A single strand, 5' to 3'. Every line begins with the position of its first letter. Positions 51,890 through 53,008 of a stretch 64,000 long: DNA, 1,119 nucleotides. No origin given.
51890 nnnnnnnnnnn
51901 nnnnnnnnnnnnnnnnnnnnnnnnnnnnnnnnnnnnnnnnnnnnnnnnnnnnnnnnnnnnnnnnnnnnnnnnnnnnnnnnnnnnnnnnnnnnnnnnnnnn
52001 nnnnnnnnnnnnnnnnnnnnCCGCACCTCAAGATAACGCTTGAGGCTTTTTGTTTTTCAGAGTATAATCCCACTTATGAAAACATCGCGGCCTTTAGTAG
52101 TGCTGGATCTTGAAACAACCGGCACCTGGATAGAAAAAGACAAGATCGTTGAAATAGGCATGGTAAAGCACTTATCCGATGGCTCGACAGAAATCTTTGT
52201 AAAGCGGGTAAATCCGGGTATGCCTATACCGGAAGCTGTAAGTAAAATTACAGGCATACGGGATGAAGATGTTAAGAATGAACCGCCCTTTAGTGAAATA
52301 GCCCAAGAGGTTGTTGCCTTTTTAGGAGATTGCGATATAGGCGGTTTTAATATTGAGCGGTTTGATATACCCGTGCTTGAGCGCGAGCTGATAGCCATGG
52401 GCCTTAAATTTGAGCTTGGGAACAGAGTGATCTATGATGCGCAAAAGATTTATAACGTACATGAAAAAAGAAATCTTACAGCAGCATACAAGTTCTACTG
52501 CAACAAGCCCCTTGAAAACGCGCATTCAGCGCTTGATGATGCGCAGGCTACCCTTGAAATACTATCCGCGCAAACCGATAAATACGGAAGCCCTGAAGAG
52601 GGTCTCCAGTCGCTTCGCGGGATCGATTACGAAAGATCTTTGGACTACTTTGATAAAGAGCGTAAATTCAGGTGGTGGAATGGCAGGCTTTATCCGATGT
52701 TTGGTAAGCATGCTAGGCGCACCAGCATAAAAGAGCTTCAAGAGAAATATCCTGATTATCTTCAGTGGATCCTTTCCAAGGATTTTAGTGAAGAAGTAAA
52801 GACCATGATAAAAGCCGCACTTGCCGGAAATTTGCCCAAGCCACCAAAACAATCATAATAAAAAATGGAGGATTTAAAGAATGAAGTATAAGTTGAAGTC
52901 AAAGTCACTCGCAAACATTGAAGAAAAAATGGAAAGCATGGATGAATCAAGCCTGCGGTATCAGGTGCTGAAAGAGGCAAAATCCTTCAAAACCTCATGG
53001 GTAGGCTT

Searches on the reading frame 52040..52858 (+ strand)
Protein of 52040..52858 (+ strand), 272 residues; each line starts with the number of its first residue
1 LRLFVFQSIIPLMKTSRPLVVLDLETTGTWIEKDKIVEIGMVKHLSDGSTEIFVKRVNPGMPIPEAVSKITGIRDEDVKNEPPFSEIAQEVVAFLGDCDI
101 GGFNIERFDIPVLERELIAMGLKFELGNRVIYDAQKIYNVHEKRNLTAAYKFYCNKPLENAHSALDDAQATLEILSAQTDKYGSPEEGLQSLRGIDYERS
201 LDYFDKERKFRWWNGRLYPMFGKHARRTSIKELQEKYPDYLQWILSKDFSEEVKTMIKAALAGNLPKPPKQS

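Call 53: search_protein_families(library=pfam, proteins=[window:52040-52858:+], max_evalue=0.00001)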
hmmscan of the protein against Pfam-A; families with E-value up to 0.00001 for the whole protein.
window:52040-52858:+ (272 aa): 1 family
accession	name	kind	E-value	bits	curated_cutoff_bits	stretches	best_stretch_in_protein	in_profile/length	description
PF00929.31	RNase_T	-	7.2e-22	79.1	24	1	20-175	1-164/164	Exonuclease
